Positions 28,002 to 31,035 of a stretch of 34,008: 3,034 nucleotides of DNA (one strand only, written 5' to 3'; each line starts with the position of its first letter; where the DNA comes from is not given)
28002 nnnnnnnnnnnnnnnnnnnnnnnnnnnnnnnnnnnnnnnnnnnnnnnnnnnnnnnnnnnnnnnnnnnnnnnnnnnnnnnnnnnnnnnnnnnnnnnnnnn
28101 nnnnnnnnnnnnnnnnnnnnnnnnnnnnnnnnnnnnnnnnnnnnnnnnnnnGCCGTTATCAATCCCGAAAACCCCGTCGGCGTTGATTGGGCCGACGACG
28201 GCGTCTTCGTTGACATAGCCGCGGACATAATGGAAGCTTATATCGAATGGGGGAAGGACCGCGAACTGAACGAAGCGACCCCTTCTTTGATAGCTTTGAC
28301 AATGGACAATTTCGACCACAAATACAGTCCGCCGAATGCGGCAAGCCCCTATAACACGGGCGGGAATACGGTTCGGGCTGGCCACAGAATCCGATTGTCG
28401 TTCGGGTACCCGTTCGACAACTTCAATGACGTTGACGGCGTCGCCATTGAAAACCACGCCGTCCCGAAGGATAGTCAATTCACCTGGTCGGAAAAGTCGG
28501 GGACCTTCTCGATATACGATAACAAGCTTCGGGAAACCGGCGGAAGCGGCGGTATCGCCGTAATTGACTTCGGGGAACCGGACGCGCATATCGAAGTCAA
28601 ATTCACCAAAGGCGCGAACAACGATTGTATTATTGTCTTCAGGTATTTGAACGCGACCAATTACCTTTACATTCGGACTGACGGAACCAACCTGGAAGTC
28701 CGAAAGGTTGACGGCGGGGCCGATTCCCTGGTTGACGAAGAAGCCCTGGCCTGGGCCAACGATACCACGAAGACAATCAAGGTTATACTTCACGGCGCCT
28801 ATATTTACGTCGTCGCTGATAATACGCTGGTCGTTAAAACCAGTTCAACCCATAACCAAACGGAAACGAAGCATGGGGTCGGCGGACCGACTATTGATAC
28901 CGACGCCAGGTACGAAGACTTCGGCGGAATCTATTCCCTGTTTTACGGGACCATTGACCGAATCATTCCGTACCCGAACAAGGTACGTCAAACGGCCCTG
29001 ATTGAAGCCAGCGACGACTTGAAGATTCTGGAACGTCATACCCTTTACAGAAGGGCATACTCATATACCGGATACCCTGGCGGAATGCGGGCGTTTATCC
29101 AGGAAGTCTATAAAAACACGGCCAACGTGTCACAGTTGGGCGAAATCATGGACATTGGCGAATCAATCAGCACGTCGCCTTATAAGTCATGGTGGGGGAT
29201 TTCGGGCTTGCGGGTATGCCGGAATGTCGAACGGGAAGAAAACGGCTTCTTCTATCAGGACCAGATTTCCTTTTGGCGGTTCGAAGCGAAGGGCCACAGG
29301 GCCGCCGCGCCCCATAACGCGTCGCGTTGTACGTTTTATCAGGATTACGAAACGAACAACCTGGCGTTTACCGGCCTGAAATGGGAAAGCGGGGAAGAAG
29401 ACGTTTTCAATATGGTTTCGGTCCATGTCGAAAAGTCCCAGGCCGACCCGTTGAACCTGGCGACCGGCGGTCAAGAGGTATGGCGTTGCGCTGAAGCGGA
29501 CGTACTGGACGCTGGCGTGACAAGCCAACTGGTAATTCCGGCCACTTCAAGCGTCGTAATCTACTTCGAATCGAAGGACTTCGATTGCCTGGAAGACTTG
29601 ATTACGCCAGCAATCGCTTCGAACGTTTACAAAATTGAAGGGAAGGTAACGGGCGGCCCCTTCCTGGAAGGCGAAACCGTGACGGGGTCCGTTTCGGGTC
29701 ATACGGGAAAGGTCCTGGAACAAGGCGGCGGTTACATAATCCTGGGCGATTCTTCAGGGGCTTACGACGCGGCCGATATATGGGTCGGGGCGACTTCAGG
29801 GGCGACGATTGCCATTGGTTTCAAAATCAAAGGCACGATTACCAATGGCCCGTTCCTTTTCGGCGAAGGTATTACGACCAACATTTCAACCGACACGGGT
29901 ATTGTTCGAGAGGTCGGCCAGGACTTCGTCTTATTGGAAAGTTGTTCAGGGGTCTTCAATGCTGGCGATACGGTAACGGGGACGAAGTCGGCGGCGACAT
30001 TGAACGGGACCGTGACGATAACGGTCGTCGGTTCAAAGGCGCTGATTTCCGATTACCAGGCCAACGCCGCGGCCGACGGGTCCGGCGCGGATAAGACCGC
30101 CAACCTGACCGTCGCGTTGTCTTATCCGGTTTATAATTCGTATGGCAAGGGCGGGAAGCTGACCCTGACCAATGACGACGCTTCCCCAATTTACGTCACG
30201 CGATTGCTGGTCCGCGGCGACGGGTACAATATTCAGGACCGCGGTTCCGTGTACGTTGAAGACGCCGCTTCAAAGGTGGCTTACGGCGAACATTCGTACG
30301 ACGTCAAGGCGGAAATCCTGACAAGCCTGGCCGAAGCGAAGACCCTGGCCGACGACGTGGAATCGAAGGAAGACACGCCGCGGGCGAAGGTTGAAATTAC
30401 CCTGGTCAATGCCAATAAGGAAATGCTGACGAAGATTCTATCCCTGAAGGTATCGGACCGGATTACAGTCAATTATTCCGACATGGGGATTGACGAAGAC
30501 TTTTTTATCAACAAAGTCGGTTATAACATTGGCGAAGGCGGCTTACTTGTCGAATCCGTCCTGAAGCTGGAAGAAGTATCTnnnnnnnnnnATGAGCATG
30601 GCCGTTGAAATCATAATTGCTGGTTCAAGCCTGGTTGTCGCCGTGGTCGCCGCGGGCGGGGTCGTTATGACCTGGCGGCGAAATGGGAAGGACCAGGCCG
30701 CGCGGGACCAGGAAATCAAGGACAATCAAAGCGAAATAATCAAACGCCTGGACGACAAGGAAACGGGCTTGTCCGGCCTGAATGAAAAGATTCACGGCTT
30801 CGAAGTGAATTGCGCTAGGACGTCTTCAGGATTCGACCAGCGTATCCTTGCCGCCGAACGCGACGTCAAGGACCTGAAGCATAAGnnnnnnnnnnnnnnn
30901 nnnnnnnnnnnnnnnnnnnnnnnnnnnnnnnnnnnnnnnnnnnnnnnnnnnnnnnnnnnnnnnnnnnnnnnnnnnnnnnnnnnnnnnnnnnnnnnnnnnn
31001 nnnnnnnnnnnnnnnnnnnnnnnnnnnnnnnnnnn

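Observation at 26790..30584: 1264-aa all-in-one distal tail protein with stacked binding modules and no separate Tal/hub gene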

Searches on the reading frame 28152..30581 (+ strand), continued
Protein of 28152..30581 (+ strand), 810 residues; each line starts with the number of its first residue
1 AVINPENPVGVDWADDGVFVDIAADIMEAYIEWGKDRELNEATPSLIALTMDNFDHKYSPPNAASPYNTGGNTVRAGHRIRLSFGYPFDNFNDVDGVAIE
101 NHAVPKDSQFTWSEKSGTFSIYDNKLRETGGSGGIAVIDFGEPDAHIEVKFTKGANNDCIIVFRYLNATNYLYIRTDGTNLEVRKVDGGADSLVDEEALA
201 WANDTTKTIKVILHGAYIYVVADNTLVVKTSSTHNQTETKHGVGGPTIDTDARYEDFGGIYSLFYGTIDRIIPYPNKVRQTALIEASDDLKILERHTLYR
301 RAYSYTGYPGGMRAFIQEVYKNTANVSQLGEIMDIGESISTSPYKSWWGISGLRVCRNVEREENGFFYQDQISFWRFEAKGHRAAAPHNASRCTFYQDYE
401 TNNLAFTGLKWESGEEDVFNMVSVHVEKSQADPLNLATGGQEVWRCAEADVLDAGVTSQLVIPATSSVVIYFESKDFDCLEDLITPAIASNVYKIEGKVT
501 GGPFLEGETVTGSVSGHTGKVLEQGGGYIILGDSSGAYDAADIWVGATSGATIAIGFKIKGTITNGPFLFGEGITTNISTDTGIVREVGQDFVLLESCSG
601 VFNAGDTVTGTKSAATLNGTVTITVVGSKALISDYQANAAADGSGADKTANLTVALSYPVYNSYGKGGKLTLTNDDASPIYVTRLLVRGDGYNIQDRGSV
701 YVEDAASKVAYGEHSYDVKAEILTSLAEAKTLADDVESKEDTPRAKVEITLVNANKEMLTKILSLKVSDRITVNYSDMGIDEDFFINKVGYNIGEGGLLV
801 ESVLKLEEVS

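Call 70: search_protein_families(library=phrogs, proteins=[L003:9567-9986:+, L003:8728-9564:+, L002:8814-9998:+, L003:8187-8534:+, L003:13810-14199:+, L003:14202-14618:+, L002:12520-13140:+, L007:9174-9671:+, L007:9658-9927:+, L015:8880-9332:+], max_evalue=0.01)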
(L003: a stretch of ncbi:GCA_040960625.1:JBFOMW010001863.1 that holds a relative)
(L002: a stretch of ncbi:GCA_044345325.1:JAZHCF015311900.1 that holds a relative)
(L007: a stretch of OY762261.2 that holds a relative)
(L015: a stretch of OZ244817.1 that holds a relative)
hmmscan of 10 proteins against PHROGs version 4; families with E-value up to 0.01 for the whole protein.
L003:9567-9986:+ (140 aa): 1 family
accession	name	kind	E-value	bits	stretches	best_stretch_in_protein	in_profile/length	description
phrog_5313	-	unknown function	1.2e-06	27.9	1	28-75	169-217/1052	-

L003:8728-9564:+ (279 aa): 11 families
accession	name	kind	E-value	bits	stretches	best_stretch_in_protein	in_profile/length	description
phrog_1533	-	tail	2.3e-11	43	1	53-193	513-664/1688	tail length tape measure protein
phrog_3981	-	tail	2.3e-06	28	1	54-193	202-337/584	tail length tape measure protein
phrog_1272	-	tail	0.00012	21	1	58-192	524-667/1606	tail length tape measure protein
phrog_4704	-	tail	0.00014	21.6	1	58-151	478-570/625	tail length tape measure protein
phrog_12278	-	tail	0.00024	21.5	1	52-166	195-307/448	tail fiber protein/ lysozyme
phrog_167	-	tail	0.00043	19.1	1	56-202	491-622/1555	tail length tape measure protein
phrog_5218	-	unknown function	0.00044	19.4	1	48-183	515-634/1599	-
phrog_28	-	tail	0.0012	18.4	1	53-184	538-659/1228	tail length tape measure protein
phrog_2013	-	tail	0.0023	17.7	1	60-147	227-315/657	lytic tail protein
phrog_58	-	tail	0.003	16.9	1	53-198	520-643/1544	tail length tape measure protein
phrog_1293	-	tail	0.009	14.8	1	52-112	449-510/1424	tail length tape measure protein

L002:8814-9998:+ (395 aa): 6 families
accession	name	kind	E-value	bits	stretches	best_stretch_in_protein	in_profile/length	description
phrog_10093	-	tail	8.4e-06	24.4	1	304-347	1797-1840/1899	tail length tape measure protein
phrog_58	-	tail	0.0004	19.8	1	19-309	421-652/1544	tail length tape measure protein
phrog_28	-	tail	0.00049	19.7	1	183-389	536-770/1228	tail length tape measure protein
phrog_23574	-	tail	0.00084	17.7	1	303-337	1301-1334/1441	tail length tape measure protein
phrog_19074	-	unknown function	0.0032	16.4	1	291-335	1229-1274/1384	-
phrog_167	-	tail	0.0034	16.1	1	18-207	250-430/1555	tail length tape measure protein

L003:8187-8534:+ (116 aa): 0 families

L003:13810-14199:+ (130 aa): 0 families

L003:14202-14618:+ (139 aa): 2 families
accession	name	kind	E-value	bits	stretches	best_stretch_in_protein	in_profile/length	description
phrog_1158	-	tail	1.1e-28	101.3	1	1-130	7-129/205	tail assembly chaperone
phrog_6098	-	unknown function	0.0041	18.5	1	67-134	15-73/78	-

L002:12520-13140:+ (207 aa): 1 family
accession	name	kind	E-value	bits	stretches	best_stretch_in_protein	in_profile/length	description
phrog_114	-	DNA, RNA and nucleotide metabolism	4.4e-09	36.4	1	86-206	243-352/634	ATP-dependent DNA ligase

L007:9174-9671:+ (166 aa): 0 families

L007:9658-9927:+ (90 aa): 0 families

L015:8880-9332:+ (151 aa): 1 family
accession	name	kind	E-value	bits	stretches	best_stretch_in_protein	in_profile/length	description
phrog_17840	-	connector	9.9e-27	94.4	1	16-150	2-136/138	tail terminator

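Call 71: search_dna_similar(query=P0092, collection=phages, mode=protein, max_rows=25, max_evalue=0.001)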
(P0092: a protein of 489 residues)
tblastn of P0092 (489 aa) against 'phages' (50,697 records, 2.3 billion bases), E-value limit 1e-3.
Records with a match: 1; places in all: 1; records where one place covers at least 80% of the query: 0.
Best place of each record, by identity: <60% 1.
By first word of the organism name: Microcystis 1.
By host as written in the record: Microcystis aeruginosa 1.
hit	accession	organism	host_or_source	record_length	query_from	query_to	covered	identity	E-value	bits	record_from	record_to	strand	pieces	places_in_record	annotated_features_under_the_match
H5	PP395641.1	Microcystis phage Mae-JY09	Microcystis aeruginosa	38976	20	240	45%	33.2%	6e-27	120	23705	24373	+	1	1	hypothetical protein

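Call 73: get_annotated_region(hit=H5, flank=9000)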
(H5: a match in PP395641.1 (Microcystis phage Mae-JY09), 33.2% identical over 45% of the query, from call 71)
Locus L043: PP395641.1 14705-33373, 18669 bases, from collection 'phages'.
description: Microcystis phage Mae-JY09, complete genome.
organism: Microcystis phage Mae-JY09 (NCBI taxid 3126652)
taxonomy: Viruses; Duplodnaviria; Heunggongvirae; Uroviricota; Caudoviricetes
host: Microcystis aeruginosa; source: -; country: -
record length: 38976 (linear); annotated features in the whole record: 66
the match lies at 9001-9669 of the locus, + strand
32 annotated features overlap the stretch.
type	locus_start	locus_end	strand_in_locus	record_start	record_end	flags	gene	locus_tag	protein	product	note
CDS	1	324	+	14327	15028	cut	-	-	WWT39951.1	hypothetical protein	-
CDS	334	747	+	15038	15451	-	-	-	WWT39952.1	major tail protein TP901-1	-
CDS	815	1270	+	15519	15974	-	-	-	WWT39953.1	hypothetical protein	-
CDS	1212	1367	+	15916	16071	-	-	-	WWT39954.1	hypothetical protein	-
CDS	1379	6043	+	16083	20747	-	-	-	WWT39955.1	hypothetical protein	-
CDS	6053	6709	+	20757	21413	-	-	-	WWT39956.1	hypothetical protein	-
CDS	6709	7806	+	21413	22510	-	-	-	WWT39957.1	hypothetical protein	-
CDS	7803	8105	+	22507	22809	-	-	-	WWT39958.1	hypothetical protein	-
CDS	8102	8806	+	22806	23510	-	-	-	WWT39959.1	hypothetical protein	-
CDS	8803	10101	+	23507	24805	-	-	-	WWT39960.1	hypothetical protein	-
CDS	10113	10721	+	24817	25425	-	-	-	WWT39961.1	hypothetical protein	-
CDS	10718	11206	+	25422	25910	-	-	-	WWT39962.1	hypothetical protein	-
CDS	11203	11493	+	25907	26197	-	-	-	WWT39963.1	hypothetical protein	-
CDS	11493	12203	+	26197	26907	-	-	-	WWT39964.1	hypothetical protein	-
CDS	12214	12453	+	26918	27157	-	-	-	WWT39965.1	hypothetical protein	-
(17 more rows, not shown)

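Call 77: find_encoding_contigs(protein=P0013, flank=7000, max_places=1)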
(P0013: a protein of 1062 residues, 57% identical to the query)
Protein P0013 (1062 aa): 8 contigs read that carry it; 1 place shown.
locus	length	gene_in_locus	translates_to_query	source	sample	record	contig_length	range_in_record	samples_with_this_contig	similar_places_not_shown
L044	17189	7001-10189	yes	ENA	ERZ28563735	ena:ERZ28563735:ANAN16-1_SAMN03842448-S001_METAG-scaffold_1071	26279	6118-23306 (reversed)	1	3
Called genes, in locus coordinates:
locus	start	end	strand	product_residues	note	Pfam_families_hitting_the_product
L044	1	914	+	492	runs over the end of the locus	-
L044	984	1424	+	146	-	-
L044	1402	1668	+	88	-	-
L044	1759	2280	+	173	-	-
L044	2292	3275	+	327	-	PF13385:Laminin_G_3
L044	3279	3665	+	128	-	-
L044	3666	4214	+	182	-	-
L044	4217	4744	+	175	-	-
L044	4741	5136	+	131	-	-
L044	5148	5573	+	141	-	-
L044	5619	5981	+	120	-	-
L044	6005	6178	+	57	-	-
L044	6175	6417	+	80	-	-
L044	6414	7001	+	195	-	-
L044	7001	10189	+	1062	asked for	-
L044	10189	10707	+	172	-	-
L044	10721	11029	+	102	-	-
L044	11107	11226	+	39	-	-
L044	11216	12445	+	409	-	PF18897:Gp3-like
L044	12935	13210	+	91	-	-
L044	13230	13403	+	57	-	-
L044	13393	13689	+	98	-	-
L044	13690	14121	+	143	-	-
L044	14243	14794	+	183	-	-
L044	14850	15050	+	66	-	-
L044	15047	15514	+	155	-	-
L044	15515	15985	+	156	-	-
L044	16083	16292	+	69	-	-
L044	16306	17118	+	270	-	-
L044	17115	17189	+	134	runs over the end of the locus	-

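Call 78: find_encoding_contigs(protein=P0018, flank=7000, max_places=1)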
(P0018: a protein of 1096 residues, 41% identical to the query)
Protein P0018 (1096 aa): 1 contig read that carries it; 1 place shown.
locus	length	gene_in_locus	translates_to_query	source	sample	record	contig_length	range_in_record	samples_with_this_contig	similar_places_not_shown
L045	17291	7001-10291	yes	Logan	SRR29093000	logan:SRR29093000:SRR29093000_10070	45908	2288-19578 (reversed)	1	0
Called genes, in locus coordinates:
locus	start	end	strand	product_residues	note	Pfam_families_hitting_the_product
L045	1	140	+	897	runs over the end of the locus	-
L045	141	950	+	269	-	-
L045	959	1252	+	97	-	-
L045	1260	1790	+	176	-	-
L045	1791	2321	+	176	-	-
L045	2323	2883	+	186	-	PF13392:HNH_3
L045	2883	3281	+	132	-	-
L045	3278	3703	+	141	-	-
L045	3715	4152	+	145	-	-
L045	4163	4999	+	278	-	-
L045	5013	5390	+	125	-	-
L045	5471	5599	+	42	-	-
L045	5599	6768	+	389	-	-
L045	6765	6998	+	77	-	-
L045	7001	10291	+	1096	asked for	-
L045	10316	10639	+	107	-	-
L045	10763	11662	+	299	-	-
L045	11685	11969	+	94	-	-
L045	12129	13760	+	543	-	-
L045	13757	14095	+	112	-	-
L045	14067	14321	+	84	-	-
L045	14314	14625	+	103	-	-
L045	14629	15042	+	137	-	-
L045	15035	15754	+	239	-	-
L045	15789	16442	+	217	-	PF01695:IstB_IS21, PF00004:AAA (faint)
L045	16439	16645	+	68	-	-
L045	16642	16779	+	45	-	-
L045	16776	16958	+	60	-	-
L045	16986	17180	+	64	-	-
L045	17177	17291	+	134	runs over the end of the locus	-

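Call 79: find_encoding_contigs(protein=P0003, flank=7000, max_places=1)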
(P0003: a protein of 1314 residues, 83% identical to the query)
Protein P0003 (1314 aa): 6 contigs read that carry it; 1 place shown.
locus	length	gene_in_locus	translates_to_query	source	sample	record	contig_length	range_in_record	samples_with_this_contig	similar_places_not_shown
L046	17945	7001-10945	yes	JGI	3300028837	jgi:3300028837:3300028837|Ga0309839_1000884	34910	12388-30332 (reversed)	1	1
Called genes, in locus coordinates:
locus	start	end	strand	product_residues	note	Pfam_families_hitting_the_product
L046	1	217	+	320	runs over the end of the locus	PF03864:Phage_cap_E (weak)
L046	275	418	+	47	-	-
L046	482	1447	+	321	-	-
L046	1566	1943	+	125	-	-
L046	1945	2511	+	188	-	-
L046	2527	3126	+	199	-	-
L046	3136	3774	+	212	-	-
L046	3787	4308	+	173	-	-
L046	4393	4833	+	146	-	-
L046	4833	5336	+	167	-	-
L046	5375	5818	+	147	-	-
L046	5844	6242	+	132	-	-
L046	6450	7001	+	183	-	-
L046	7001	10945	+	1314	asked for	PF25059:FN3_DSCAM-DSCAML_C (faint), PF00041:fn3 (faint)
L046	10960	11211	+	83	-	-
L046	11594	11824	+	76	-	-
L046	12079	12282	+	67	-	-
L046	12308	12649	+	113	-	-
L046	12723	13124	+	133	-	-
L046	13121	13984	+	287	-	-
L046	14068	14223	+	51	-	-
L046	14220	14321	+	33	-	-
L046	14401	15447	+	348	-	-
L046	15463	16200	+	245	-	-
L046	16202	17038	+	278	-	-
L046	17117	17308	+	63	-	-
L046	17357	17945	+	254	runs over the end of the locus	-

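Call 88: search_protein_families(library=ncbifam, proteins=[window:28152-30581:+, P0092, P0094, P0103, P0119, P0146, P0025], max_evalue=1)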
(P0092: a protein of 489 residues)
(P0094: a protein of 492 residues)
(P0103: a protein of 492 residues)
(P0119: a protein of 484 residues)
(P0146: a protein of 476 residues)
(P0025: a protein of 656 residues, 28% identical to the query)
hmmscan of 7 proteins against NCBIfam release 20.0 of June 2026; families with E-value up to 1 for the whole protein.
window:28152-30581:+ (810 aa): 0 families

P0092 (489 aa): 1 family
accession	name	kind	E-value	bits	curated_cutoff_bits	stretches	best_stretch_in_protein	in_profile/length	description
NF047561.1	orf58_phage_fam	subfamily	0.0011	18.4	170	1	72-217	51-191/257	phage protein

P0094 (492 aa): 0 families

P0103 (492 aa): 0 families

P0119 (484 aa): 1 family
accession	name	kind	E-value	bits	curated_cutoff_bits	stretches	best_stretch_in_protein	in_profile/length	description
NF047561.1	orf58_phage_fam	subfamily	0.09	12.1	170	1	81-157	54-131/257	phage protein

P0146 (476 aa): 0 families

P0025 (656 aa): 0 families

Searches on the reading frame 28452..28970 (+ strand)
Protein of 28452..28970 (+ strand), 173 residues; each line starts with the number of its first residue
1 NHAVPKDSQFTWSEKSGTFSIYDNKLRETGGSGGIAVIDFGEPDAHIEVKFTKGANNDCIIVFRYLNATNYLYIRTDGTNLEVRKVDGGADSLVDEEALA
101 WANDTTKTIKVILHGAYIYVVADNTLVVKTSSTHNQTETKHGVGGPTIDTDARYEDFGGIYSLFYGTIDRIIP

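Call 12: search_protein_families(library=pfam, proteins=[window:28452-28970:+], max_evalue=10)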
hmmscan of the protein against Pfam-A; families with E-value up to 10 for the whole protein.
window:28452-28970:+ (173 aa): 1 family
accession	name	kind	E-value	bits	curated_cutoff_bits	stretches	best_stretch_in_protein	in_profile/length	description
PF19816.4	DUF6299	-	0.078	13.2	26.8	1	111-151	19-59/114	Family of unknown function (DUF6299)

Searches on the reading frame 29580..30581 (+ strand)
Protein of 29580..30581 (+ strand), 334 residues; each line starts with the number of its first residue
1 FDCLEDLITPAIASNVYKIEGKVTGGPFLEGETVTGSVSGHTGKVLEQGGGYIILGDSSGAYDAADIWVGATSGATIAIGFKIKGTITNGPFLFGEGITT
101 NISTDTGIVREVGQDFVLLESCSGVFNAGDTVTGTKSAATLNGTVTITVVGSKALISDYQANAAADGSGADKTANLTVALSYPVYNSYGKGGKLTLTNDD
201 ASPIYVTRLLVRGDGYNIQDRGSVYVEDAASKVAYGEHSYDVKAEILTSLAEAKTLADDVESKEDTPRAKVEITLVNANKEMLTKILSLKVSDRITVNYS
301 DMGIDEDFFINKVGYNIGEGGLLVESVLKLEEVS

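Call 12: search_protein_families(library=pfam, proteins=[window:29580-30581:+], max_evalue=10)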
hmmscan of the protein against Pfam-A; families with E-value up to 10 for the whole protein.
window:29580-30581:+ (334 aa): 1 family
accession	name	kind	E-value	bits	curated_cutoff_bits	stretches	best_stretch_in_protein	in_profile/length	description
PF06605.17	Prophage_tail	-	0.014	15.6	31.3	1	214-317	123-226/250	Prophage endopeptidase tail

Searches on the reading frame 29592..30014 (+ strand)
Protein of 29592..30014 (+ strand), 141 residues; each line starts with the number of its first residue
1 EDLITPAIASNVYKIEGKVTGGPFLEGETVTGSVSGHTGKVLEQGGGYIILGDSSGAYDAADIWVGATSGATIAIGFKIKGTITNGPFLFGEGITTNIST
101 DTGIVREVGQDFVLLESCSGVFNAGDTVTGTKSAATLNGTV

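Call 76: search_solved_structures(query=window:29592-30014:+, max_evalue=10)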
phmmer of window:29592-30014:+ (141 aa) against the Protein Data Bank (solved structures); distinct sequences matched with E-value up to 10: 5.
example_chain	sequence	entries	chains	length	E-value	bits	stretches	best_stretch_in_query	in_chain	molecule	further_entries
4p99_A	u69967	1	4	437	5e-06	29.7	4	2-68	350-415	MpAFP_RII tetra-tandemer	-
8vca_A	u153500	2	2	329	1.3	12.2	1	49-96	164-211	Carboxylesterase 15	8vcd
8zrg_A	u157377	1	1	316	1.3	12.2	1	49-96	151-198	Strigolactones hydrolase CXE15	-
8zrf_A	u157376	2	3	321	1.3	12.2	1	49-96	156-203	Carboxylesterase 15 | Strigolactones hydrolase CXE15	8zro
8zr6_A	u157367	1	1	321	1.3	12.2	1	49-96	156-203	Strigolactones hydrolase CXE15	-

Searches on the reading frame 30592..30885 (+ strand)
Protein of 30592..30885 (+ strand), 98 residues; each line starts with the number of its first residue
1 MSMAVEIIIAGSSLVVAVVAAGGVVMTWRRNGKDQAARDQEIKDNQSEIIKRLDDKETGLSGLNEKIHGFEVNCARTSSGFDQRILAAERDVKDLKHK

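Call 9: search_protein_families(library=phrogs, proteins=[window:30592-30885:+], max_evalue=0.01)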
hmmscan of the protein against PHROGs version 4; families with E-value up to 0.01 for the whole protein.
window:30592-30885:+ (98 aa): 1 family
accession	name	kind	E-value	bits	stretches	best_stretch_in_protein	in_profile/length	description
phrog_3534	-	unknown function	0.0091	17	0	2-95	9-104/117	-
